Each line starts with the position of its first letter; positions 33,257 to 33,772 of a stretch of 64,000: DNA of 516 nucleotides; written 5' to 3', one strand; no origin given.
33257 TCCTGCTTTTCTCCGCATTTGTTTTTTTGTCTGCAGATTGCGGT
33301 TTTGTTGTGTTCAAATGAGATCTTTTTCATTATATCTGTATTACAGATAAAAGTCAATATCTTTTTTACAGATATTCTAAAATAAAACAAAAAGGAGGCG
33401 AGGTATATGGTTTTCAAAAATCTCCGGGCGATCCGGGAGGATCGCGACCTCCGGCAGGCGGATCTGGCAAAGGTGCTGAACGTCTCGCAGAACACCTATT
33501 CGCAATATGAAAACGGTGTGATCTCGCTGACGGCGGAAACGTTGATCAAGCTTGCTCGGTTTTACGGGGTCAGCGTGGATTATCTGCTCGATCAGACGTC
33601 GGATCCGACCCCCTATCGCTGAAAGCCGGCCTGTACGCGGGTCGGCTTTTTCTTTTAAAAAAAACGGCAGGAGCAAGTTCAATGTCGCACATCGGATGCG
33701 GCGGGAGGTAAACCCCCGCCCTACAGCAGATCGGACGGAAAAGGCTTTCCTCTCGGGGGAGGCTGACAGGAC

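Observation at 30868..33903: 2.9-kb low-GC island flanked by ~66-bp direct repeats: PD-(D/E)xK nuclease, zinc-ribbon/TPR/TM protein and XRE repressor (candidate defence module)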

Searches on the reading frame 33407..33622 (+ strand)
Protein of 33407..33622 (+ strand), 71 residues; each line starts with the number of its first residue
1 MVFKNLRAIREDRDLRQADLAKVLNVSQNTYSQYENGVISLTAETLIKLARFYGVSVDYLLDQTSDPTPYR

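Call 9: search_protein_families(library=pfam, proteins=[window:33407-33622:+], max_evalue=1)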
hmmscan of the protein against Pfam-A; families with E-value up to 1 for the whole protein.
window:33407-33622:+ (71 aa): 17 families
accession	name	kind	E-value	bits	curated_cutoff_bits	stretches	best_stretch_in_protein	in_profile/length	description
PF01381.28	HTH_3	-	1e-19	70.7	23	1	6-60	1-55/55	Helix-turn-helix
PF13560.12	HTH_31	-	2e-13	50.8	27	1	6-58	6-59/64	Helix-turn-helix domain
PF12844.13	HTH_19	-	1.1e-12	48.1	30.2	1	4-63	2-61/64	Helix-turn-helix domain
PF13443.12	HTH_26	-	6e-07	30.1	22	1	5-60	1-57/63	Cro/C1-type HTH DNA-binding domain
PF15731.11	MqsA_antitoxin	-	0.00028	21.5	30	1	6-52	74-119/131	Antitoxin component of bacterial toxin-antitoxin system, MqsA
PF13744.12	HTH_37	-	0.00068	19.8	27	1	6-51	23-69/80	Helix-turn-helix domain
PF13412.12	HTH_24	-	0.002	18.1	21.9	1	6-34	9-37/48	Winged helix-turn-helix DNA-binding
PF08667.16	BetR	-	0.0027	18.2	21.6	1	14-66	22-74/148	BetR domain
PF20432.4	Xre-like-HTH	-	0.005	17.6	25.8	1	8-40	17-51/63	Antitoxin Xre-like helix-turn-helix domain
PF21179.3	BldD-like_C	-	0.029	14.6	27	1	5-63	5-63/70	DNA-binding protein BldD-like, C-terminal domain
PF01047.28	MarR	-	0.031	14.6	24.6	1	4-30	7-33/59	MarR family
PF13413.12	HTH_25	-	0.033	14.4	24.6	1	6-36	2-32/62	Helix-turn-helix domain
PF04967.18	HTH_10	-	0.044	14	23.1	1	12-34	21-43/53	HTH DNA binding domain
PF22495.2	HTH_92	-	0.048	13.4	27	1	7-38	1-32/45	RsaL-like HTH domain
PF07022.19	Phage_CI_repr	-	0.057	14.2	22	1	17-61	15-58/65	Bacteriophage CI repressor helix-turn-helix domain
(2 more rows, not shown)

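Call 10: search_protein_families(library=padloc, proteins=[window:33407-33622:+], max_evalue=1)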
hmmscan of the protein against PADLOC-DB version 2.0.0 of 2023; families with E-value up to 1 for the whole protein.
window:33407-33622:+ (71 aa): 23 families
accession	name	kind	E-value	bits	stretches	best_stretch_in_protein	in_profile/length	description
PDLC02926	HTH_VI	-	6.6e-10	37.1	1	1-61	1-61/92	-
PDLC03945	RmrA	-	7.7e-08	29.9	1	4-64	5-65/394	-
PDLC03951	RmrA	-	7.7e-08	29.7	1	5-65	12-72/400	-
PDLC03947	RmrA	-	9.5e-08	29.3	1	4-65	14-75/383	-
PDLC04142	capH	-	3.8e-07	29.1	1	4-66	9-71/103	capH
PDLC03954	RmrA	-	4.6e-07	27.1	1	4-66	13-75/380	-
PDLC03944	RmrA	-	1.2e-06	25.8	1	4-64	9-69/384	-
PDLC03949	RmrA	-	1.8e-06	25.1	1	5-65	6-66/363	-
PDLC04775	PDC-M69A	-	2e-06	26.3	1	4-66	10-72/113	-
PDLC03952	RmrA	-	3.3e-06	24.2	1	4-66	25-87/395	-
PDLC03948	RmrA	-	1.4e-05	22.2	1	5-63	12-70/397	-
PDLC03955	RmrA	-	3.1e-05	21.4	1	6-63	25-82/371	-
PDLC03665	Control_protein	-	7.3e-05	21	1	4-64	11-72/77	control protein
PDLC03956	RmrA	-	8e-05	19.9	1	5-65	12-73/399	-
PDLC04758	PDC-M64B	-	0.0004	18.8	1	5-56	34-85/123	-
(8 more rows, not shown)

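Call 11: search_protein_families(library=ncbifam, proteins=[window:33407-33622:+], max_evalue=1)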
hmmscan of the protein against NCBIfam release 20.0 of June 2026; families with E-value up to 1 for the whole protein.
window:33407-33622:+ (71 aa): 24 families
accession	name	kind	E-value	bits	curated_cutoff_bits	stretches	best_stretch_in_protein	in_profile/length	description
NF041951.1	phage_RstR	subfamily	2.4e-13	50.3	80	1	4-67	5-68/108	RstR family transcriptional repressor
NF041575.1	antitoxPezA_Strep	equivalog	9.1e-09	35.5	290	1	1-56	1-56/158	type II toxin-antitoxin system antitoxin PezA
NF052239.1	antitox_spr1629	equivalog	4.5e-08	32.6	335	1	4-64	5-65/377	spr1629 family repressor/antitoxin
TIGR03070.1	couple_hipB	subfamily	6.4e-08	32.4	71.65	1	6-55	7-56/58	type II toxin-antitoxin system Y4mF family antitoxin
NF038139.1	Reg_Aceta_RamB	equivalog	9.2e-08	31.1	700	1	4-62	5-63/465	acetate metabolism transcriptional regulator RamB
TIGR03830.1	CxxCG_CxxCG_HTH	subfamily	4.4e-07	29.7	61.8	1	5-49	69-115/127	type II TA system antitoxin MqsA family protein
NF047948.1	male_kill_WMK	equivalog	1.2e-06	28.2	300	1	5-65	166-226/300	WO male-killing family protein Wmk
NF003162.0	PRK04140.1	equivalog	1.3e-06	27.7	263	1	4-55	129-180/317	transcriptional regulator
TIGR02607.1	antidote_HigA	equivalog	6.8e-06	25.8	47.7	1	14-62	20-68/81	HigA family addiction module antitoxin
NF007271.0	PRK09726.1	equivalog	2.1e-05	24.4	79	1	5-59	16-70/88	type II toxin-antitoxin system antitoxin HipB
NF058600.1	TransRegSco1979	equivalog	5e-05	22.5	350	1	4-57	11-64/280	Sco1979 family transcriptional regulator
NF007257.0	PRK09706.1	subfamily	0.00057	19.7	101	1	5-69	9-73/135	transcriptional repressor DicA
NF050110.1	TransRegBldD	equivalog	0.00067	19.4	250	1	6-67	13-76/162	transcriptional regulator BldD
TIGR00270.2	TIGR00270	equivalog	0.0026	17.6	110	1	6-56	80-130/159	multiprotein bridging factor aMBF1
NF049845.1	Xre_ParS_antitoxin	subfamily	0.0035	17.4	90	1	4-56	5-60/112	type II RES/Xre toxin-antitoxin system antitoxin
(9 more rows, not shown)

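Call 51: list_cluster_members(proteins=[P0095, P0001, window:33407-33622:+])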
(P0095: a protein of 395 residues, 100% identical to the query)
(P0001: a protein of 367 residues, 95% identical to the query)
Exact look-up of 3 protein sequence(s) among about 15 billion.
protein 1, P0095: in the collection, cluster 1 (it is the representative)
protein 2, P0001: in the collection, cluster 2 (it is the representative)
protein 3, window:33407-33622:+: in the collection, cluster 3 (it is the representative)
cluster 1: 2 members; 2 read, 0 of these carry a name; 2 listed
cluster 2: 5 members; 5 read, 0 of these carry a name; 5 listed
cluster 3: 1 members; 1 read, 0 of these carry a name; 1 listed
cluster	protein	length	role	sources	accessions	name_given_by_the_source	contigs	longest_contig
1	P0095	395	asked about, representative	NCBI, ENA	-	-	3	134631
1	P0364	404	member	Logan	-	-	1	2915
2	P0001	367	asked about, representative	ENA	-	-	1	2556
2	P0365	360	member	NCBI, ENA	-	-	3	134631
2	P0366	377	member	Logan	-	-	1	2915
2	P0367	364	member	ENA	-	-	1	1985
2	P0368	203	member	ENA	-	-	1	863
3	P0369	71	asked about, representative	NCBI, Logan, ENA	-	-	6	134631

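Call 52: find_encoding_contigs(protein=window:33407-33622:+, flank=10000, max_places=10)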
Protein window:33407-33622:+ (71 aa): 10 contigs read that carry it; 9 places shown.
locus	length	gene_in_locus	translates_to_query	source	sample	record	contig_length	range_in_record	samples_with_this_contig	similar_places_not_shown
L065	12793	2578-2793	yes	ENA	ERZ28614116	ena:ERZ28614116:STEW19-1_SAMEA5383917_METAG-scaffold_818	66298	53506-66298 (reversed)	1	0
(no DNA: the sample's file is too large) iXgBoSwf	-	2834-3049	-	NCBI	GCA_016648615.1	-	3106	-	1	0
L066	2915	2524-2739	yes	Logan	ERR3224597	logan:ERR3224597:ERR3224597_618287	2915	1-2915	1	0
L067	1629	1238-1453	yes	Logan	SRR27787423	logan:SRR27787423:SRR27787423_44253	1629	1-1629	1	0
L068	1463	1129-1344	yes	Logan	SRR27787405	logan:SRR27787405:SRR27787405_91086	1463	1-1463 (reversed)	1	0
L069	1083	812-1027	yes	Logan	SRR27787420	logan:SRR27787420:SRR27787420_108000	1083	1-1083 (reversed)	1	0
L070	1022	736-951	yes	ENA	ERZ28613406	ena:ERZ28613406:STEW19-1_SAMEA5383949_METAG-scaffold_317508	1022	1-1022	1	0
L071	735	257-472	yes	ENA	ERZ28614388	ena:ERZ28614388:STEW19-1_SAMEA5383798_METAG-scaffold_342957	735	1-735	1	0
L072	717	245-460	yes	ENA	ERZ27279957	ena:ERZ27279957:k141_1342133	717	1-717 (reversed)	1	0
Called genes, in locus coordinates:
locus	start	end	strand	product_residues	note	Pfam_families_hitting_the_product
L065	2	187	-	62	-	?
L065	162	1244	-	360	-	-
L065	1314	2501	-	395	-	PF14281:PDDEXK_4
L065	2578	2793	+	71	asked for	PF12844:HTH_19, PF13443:HTH_26 (weak), PF13560:HTH_31, PF01381:HTH_3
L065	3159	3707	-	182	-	PF00156:Pribosyltran, PF14681:UPRTase (faint)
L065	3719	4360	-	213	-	-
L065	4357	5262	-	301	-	PF00165:HTH_AraC (weak), PF12833:HTH_18, PF00165:HTH_AraC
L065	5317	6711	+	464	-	-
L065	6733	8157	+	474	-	PF01565:FAD_binding_4, PF02913:FAD-oxidase_C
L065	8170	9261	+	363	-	PF13183:Fer4_8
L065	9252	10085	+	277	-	PF01116:F_bP_aldolase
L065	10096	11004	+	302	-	PF00294:PfkB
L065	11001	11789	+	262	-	PF04962:KduI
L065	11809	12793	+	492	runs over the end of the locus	PF00370:FGGY_N, PF02782:FGGY_C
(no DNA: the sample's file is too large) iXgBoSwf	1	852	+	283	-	?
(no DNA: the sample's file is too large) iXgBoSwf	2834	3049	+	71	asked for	PF12844:HTH_19, PF13443:HTH_26 (weak), PF13560:HTH_31, PF01381:HTH_3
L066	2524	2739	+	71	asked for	PF12844:HTH_19, PF13443:HTH_26 (weak), PF13560:HTH_31, PF01381:HTH_3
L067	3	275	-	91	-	?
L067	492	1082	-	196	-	-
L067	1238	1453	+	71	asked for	PF12844:HTH_19, PF13443:HTH_26 (weak), PF13560:HTH_31, PF01381:HTH_3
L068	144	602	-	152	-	-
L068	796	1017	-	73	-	-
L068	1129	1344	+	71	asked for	PF12844:HTH_19, PF13443:HTH_26 (weak), PF13560:HTH_31, PF01381:HTH_3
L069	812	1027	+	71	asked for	PF12844:HTH_19, PF13443:HTH_26 (weak), PF13560:HTH_31, PF01381:HTH_3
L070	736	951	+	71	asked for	PF12844:HTH_19, PF13443:HTH_26 (weak), PF13560:HTH_31, PF01381:HTH_3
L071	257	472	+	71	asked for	PF12844:HTH_19, PF13443:HTH_26 (weak), PF13560:HTH_31, PF01381:HTH_3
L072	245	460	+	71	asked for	PF12844:HTH_19, PF13443:HTH_26 (weak), PF13560:HTH_31, PF01381:HTH_3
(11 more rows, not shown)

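Call 58: search_protein_families(library=pfam, proteins=[L067:492-1082:-, L067:224-499:-, L068:796-1017:-, L068:144-602:-], max_evalue=0.1)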
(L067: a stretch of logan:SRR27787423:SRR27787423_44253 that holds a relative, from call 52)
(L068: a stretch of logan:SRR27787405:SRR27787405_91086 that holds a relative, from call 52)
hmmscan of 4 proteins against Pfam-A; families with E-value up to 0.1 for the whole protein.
L067:492-1082:- (196 aa): 0 families

L067:224-499:- (91 aa): 0 families

L068:796-1017:- (73 aa): 7 families
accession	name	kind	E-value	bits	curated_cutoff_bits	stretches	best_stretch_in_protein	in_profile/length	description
PF00036.39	EF-hand_1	-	0.0004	20.2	25.4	1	45-64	7-26/29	EF hand domain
PF25184.1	YxzE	-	0.0076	17.7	40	1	12-53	8-50/65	YxzE-like putative bacteriocin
PF13405.12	EF-hand_6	-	0.0095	16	25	1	45-64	7-26/30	EF-hand domain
PF24784.1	Temptin_C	-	0.025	15.5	27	1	41-69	55-83/98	Temptin C-terminal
PF13499.12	EF-hand_7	-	0.041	14.7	30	1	43-63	45-65/67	EF-hand domain pair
PF10717.14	ODV-E18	-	0.077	13.3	28.1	1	8-39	29-61/87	Occlusion-derived virus envelope protein ODV-E18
PF09716.15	ETRAMP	-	0.078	13.4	29.1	1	12-56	7-49/81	Malarial early transcribed membrane protein (ETRAMP)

L068:144-602:- (152 aa): 1 family
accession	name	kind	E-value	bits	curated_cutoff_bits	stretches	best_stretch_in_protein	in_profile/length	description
PF05128.17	DUF697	-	0.057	13.6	27.7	1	55-96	110-153/162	Domain of unknown function (DUF697)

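Call 59: search_protein_families(library=padloc, proteins=[L067:492-1082:-, L067:224-499:-, L068:796-1017:-, L068:144-602:-], max_evalue=0.1)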
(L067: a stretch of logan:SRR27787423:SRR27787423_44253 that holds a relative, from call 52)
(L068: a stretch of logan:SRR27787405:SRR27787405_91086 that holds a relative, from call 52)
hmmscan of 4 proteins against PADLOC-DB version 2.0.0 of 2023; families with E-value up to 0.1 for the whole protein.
L067:492-1082:- (196 aa): 0 families

L067:224-499:- (91 aa): 0 families

L068:796-1017:- (73 aa): 0 families

L068:144-602:- (152 aa): 0 families

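Call 60: search_protein_families(library=phrogs, proteins=[window:33407-33622:+, L067:492-1082:-, L067:224-499:-, L068:796-1017:-, L068:144-602:-], max_evalue=0.01)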
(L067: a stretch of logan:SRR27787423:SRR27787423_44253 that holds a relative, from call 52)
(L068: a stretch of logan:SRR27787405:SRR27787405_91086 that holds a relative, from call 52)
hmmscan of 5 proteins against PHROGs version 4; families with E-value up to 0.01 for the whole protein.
window:33407-33622:+ (71 aa): 32 families (the best 25 are shown)
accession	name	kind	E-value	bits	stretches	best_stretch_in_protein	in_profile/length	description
phrog_8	-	transcription regulation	3e-22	80.5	1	1-69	76-144/346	transcriptional regulator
phrog_3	-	transcription regulation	8.5e-14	53.1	1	2-63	89-148/430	transcriptional repressor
phrog_4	-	transcription regulation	2.2e-13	50.9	1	4-67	139-198/400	transcriptional repressor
phrog_2439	-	transcription regulation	1.9e-11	44.5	1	4-66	10-72/367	transcriptional regulator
phrog_7241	-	transcription regulation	2.7e-11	44.6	1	5-61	65-121/122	transcriptional regulator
phrog_2967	-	transcription regulation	7e-10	39.8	1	4-63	13-72/225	transcriptional regulator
phrog_2104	-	unknown function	1.2e-09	39.2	1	3-59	41-99/103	-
phrog_2328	-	transcription regulation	1.2e-09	39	1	6-67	20-81/128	transcriptional repressor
phrog_5823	-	transcription regulation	5.2e-09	36.7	1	4-64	9-70/404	transcriptional regulator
phrog_4836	-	transcription regulation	7.1e-09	36.5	1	3-65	77-139/194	CII-like regulator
phrog_1373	-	transcription regulation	4.5e-08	34.2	1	6-61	68-123/166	transcriptional regulator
phrog_7396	-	unknown function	5.7e-08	33.7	1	1-67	15-84/227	-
phrog_1994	-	DNA, RNA and nucleotide metabolism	1.2e-06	29.5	1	5-65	3-63/170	DNA binding protein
phrog_6378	-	unknown function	4.8e-06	27.6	1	3-60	10-67/131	-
phrog_34939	-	unknown function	1e-05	26.3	1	11-67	19-76/280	-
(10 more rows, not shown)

L067:492-1082:- (196 aa): 0 families

L067:224-499:- (91 aa): 0 families

L068:796-1017:- (73 aa): 1 family
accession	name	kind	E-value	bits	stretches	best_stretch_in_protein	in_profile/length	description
phrog_6148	-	moron, auxiliary metabolic gene and host takeover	0.0016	19.2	1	8-61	5-60/214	beta-lactamase-inhibitor protein BLIP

L068:144-602:- (152 aa): 1 family
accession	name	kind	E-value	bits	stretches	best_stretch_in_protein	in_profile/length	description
phrog_20920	-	unknown function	1.7e-05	26.2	1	6-104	4-111/115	-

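Call 88: find_homologous_proteins(query=window:33407-33622:+, max_evalue=1e-10)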
Query window:33407-33622:+ (71 aa): 3728 proteins with E <= 1e-10 among 3863 candidates; the best 120 are listed.
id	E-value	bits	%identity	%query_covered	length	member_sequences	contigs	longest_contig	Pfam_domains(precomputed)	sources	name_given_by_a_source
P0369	3.6e-38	145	100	100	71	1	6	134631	PF12844.14,PF01381.29,PF13560.13,PF13443.13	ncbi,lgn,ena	-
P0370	5.4e-37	141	99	100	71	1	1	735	PF12844.14,PF01381.29,PF13560.13,PF13443.13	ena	-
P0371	5.5e-37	141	99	100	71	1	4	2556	PF12844.14,PF01381.29,PF13560.13,PF13443.13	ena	-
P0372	3.4e-35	136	91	99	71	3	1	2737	PF12844.14,PF01381.29,PF13560.13,PF13443.13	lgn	-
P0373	3.7e-30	120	88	92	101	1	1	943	PF12844.14,PF01381.29,PF13560.13,PF13443.13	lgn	-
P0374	1.6e-29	118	87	94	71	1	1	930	PF12844.14,PF01381.29,PF13560.13,PF13443.13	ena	-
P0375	2.6e-29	117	85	96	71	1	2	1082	PF12844.14,PF01381.29,PF13560.13,PF13443.13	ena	-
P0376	2.8e-29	117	81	99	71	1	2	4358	PF12844.14,PF01381.29,PF13560.13,PF13443.13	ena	-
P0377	2.9e-29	117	83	97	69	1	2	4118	PF12844.14,PF01381.29,PF13560.13,PF13443.13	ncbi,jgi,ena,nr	ncbi:MAG: helix-turn-helix transcriptional regulator [Oscillospiraceae bacterium]|nr:helix-turn-heli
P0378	3.5e-29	117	83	97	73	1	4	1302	PF12844.14,PF01381.29,PF13560.13,PF13443.13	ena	-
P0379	5.9e-29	116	85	94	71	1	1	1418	PF12844.14,PF01381.29,PF13560.13,PF13443.13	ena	-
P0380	6.7e-29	116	84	96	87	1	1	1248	PF12844.14,PF01381.29,PF13560.13,PF13443.13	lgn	-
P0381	9.6e-29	115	84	96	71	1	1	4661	PF12844.14,PF01381.29,PF13560.13,PF13443.13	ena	-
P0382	9.7e-29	115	77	97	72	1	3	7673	PF12844.14,PF01381.29,PF13560.13,PF13443.13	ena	-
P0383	1.2e-28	115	80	100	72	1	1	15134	PF12844.14,PF01381.29,PF13560.13,PF13443.13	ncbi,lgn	-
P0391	3.5e-28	114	81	94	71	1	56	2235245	PF12844.14,PF01381.29,PF13560.13,PF13443.13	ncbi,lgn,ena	-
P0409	8.6e-28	112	79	94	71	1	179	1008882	PF12844.14,PF01381.29,PF13560.13,PF13443.13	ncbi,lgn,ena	-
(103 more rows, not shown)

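Call 89: find_encoding_contigs(protein=P0391, flank=3000, max_places=8)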
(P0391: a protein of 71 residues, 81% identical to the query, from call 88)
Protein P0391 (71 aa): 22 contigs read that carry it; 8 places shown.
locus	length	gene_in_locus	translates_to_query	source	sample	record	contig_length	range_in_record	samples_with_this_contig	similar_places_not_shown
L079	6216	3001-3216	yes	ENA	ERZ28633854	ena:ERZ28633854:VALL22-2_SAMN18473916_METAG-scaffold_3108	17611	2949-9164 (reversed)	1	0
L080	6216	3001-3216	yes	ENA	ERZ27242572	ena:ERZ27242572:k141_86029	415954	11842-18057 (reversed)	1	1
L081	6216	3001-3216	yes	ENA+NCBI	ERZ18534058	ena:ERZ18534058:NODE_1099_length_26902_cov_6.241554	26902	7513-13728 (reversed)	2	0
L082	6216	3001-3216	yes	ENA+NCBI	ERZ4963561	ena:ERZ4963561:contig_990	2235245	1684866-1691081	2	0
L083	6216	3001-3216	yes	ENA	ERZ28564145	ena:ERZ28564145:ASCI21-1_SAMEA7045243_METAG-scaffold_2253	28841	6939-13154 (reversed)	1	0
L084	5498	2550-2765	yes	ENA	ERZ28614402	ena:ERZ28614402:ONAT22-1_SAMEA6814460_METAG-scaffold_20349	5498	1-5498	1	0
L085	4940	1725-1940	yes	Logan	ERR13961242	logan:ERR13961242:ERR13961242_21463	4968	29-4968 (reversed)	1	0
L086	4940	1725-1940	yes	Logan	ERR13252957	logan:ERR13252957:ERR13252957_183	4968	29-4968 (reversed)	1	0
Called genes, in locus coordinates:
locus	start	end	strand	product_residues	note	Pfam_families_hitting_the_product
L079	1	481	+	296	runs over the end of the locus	PF02311:AraC_binding, PF00165:HTH_AraC (weak), PF12833:HTH_18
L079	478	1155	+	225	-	PF17746:SfsA_N, PF03749:SfsA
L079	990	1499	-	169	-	-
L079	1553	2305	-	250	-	PF13240:Zn_Ribbon_1 (faint)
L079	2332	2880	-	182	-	-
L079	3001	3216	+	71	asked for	PF12844:HTH_19, PF13443:HTH_26 (weak), PF13560:HTH_31, PF01381:HTH_3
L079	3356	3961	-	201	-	PF21176:RecR_HhH, PF02132:RecR_ZnF (weak), PF01751:Toprim, PF13662:Toprim_4, PF21175:RecR_C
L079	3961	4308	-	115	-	PF02575:YbaB_DNA_bd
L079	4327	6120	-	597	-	PF05496:RuvB_N (faint), PF13177:DNA_pol3_delta2, PF13401:AAA_22 (weak), PF00004:AAA, PF07728:AAA_5 (faint), PF22608:DNAX_ATPase_lid, PF12169:DNA_pol3_gamma3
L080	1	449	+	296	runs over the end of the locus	PF02311:AraC_binding, PF00165:HTH_AraC (weak), PF12833:HTH_18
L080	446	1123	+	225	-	PF17746:SfsA_N, PF03749:SfsA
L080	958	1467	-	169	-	-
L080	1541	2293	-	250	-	PF13240:Zn_Ribbon_1 (faint)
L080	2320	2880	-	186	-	-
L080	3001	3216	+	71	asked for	PF12844:HTH_19, PF13443:HTH_26 (weak), PF13560:HTH_31, PF01381:HTH_3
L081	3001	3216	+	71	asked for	PF12844:HTH_19, PF13443:HTH_26 (weak), PF13560:HTH_31, PF01381:HTH_3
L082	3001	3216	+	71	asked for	PF12844:HTH_19, PF13443:HTH_26 (weak), PF13560:HTH_31, PF01381:HTH_3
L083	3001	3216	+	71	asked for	PF12844:HTH_19, PF13443:HTH_26 (weak), PF13560:HTH_31, PF01381:HTH_3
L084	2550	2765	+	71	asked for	PF12844:HTH_19, PF13443:HTH_26 (weak), PF13560:HTH_31, PF01381:HTH_3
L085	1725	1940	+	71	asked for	PF12844:HTH_19, PF13443:HTH_26 (weak), PF13560:HTH_31, PF01381:HTH_3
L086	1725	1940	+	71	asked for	PF12844:HTH_19, PF13443:HTH_26 (weak), PF13560:HTH_31, PF01381:HTH_3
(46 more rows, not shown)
